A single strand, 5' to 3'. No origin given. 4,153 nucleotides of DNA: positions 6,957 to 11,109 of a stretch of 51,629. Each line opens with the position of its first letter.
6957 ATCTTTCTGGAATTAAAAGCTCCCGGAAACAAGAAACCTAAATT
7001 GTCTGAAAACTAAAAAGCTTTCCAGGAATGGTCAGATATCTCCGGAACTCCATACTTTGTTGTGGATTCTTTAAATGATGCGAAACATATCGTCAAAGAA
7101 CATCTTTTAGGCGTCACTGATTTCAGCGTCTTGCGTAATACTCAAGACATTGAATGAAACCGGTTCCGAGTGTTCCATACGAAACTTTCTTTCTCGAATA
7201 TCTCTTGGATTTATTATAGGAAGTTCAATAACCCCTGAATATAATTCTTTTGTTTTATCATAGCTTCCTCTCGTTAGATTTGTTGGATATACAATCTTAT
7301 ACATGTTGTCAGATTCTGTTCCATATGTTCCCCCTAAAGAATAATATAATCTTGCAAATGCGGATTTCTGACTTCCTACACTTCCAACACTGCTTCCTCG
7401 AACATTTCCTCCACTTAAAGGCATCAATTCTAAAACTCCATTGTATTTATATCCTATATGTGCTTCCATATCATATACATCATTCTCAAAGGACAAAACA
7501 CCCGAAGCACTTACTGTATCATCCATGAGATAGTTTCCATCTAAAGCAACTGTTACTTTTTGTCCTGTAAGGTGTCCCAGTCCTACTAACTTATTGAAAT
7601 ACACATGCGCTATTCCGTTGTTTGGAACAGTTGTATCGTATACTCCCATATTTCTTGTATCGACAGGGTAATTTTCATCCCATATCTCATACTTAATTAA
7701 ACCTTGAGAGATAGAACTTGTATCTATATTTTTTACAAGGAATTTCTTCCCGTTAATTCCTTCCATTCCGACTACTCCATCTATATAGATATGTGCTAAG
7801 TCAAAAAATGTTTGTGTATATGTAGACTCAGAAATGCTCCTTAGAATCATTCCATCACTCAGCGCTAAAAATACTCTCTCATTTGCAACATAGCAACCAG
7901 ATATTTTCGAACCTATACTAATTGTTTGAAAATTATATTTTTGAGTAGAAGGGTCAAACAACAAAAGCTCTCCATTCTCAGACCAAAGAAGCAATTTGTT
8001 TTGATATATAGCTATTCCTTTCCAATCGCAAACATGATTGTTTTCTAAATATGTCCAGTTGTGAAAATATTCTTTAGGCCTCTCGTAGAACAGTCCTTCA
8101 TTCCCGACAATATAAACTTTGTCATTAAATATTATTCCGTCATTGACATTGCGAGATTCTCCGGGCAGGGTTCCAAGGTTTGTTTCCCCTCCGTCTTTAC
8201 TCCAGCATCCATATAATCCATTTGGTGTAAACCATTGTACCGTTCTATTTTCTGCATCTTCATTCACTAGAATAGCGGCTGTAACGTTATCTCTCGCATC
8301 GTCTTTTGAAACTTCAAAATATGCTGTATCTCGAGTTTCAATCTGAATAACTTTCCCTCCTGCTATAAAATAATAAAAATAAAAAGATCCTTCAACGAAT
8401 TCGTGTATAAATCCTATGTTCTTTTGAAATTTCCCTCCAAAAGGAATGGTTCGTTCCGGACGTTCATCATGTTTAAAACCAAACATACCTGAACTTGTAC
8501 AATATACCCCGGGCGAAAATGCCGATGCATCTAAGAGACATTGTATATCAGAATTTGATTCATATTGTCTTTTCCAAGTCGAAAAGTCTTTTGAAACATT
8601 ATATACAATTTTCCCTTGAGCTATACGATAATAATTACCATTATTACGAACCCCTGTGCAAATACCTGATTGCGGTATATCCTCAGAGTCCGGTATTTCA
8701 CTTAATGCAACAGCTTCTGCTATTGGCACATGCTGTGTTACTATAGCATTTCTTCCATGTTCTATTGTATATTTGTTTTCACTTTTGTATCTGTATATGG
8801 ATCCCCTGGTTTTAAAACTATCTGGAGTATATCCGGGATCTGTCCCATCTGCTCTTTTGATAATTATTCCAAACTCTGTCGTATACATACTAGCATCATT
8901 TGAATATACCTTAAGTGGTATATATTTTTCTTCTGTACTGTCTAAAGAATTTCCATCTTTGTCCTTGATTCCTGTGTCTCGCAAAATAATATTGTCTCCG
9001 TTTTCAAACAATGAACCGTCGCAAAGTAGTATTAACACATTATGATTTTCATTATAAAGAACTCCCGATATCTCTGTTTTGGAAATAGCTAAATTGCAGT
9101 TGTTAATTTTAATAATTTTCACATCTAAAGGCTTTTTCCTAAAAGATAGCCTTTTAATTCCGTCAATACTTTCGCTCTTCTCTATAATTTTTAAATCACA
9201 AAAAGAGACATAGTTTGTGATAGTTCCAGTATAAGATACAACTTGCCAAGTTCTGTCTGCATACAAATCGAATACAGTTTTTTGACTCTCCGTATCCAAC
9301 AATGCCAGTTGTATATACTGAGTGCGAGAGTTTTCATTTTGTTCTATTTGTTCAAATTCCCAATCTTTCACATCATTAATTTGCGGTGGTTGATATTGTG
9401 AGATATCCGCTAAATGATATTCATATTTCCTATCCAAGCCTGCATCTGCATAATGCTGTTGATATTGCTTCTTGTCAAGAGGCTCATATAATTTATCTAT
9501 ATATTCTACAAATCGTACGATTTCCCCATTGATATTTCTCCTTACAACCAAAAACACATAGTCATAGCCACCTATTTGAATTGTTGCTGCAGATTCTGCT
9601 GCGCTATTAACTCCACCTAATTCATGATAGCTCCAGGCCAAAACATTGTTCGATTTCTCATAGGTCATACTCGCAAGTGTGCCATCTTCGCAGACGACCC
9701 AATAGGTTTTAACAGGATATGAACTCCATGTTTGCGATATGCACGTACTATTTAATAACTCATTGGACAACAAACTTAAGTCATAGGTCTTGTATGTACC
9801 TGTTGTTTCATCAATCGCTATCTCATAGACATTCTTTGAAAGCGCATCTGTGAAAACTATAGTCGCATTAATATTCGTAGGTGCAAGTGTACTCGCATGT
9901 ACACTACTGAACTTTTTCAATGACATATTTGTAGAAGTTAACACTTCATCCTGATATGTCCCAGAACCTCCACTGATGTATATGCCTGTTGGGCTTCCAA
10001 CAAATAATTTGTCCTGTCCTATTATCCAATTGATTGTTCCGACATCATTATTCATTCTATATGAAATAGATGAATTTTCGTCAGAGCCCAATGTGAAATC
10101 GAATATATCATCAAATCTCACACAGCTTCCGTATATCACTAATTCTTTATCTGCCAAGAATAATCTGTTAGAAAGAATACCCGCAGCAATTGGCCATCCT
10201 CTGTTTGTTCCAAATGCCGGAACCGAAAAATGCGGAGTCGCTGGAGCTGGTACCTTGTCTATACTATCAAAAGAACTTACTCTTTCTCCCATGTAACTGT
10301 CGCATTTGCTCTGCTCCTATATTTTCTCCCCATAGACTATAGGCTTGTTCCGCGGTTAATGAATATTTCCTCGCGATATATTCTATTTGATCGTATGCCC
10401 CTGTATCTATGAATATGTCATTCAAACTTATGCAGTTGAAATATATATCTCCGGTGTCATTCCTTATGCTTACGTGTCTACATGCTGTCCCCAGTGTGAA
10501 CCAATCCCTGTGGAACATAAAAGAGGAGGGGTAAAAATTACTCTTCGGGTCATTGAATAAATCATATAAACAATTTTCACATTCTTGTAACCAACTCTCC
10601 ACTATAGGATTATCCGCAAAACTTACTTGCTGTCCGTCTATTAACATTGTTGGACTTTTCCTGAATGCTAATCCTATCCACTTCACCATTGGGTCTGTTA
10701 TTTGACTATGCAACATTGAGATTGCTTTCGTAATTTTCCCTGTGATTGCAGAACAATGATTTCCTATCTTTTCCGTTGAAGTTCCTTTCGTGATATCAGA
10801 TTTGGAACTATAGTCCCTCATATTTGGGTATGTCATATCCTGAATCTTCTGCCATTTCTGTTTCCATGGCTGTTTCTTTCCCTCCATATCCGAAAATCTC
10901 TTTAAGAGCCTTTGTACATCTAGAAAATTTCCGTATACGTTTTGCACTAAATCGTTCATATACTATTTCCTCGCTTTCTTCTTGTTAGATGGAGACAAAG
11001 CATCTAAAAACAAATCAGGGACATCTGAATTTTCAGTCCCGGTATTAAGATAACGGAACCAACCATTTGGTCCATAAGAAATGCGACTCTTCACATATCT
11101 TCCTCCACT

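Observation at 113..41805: Family of GC-rich ~45-nt hairpins with covarying stems and a conserved loop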

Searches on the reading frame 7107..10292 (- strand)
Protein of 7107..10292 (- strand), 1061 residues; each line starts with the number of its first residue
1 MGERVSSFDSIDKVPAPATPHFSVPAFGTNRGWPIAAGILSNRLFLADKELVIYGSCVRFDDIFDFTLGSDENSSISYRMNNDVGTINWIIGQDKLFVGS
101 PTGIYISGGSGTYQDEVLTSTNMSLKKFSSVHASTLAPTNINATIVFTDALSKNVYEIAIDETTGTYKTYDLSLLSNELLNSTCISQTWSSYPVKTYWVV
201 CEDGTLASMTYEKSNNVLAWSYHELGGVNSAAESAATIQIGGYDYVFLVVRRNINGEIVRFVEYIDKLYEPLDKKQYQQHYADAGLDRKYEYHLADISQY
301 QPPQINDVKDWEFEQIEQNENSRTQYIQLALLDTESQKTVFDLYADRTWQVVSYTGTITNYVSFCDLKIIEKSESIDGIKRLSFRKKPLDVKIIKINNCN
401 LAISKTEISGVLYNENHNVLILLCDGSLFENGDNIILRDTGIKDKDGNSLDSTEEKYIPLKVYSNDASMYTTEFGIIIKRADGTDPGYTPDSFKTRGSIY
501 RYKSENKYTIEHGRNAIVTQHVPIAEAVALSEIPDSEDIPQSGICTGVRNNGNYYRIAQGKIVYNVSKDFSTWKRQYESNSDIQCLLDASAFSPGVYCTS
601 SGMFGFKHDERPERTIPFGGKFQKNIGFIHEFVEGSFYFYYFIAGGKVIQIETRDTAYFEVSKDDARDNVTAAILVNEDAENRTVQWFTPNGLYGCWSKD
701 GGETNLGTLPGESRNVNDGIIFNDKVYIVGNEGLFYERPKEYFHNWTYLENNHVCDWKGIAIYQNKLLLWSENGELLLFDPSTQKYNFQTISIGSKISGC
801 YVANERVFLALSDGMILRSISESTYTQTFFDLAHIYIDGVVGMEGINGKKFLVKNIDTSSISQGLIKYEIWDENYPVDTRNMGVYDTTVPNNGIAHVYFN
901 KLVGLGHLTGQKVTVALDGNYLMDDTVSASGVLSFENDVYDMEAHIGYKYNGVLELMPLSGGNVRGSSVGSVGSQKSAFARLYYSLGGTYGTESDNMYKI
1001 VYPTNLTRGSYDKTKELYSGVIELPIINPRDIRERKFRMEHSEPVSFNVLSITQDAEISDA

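Call 12: search_protein_families(library=pfam, proteins=[window:7107-10292:-])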
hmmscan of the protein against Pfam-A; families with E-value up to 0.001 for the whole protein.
window:7107-10292:- (1061 aa): 0 families

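Call 25: search_protein_families(library=phrogs, proteins=[window:7107-10292:-])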
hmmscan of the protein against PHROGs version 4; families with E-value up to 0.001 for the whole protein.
window:7107-10292:- (1061 aa): 3 families
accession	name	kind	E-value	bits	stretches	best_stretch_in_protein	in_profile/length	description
phrog_376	-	tail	4.1e-64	218.2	2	17-351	280-557/712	tail protein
phrog_15566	-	tail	4.3e-31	109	1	12-286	26-296/552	tail protein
phrog_30010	-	unknown function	6.8e-09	36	1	156-273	192-308/517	-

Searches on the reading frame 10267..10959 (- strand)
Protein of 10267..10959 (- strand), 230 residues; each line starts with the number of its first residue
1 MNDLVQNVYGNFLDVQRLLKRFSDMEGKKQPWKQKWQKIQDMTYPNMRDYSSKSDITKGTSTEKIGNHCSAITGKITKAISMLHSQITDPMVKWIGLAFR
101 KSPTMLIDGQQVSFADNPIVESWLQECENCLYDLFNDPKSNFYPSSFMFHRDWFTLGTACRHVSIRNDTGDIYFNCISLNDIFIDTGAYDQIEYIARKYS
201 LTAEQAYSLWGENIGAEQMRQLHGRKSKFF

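Call 25: search_protein_families(library=phrogs, proteins=[window:10267-10959:-])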
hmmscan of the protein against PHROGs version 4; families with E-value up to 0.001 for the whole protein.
window:10267-10959:- (230 aa): 2 families
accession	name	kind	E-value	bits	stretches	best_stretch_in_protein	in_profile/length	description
phrog_332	-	connector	6.1e-32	111.7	1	16-223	12-207/560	head-tail adaptor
phrog_21528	-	unknown function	6.2e-18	66.1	1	14-220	2-196/224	-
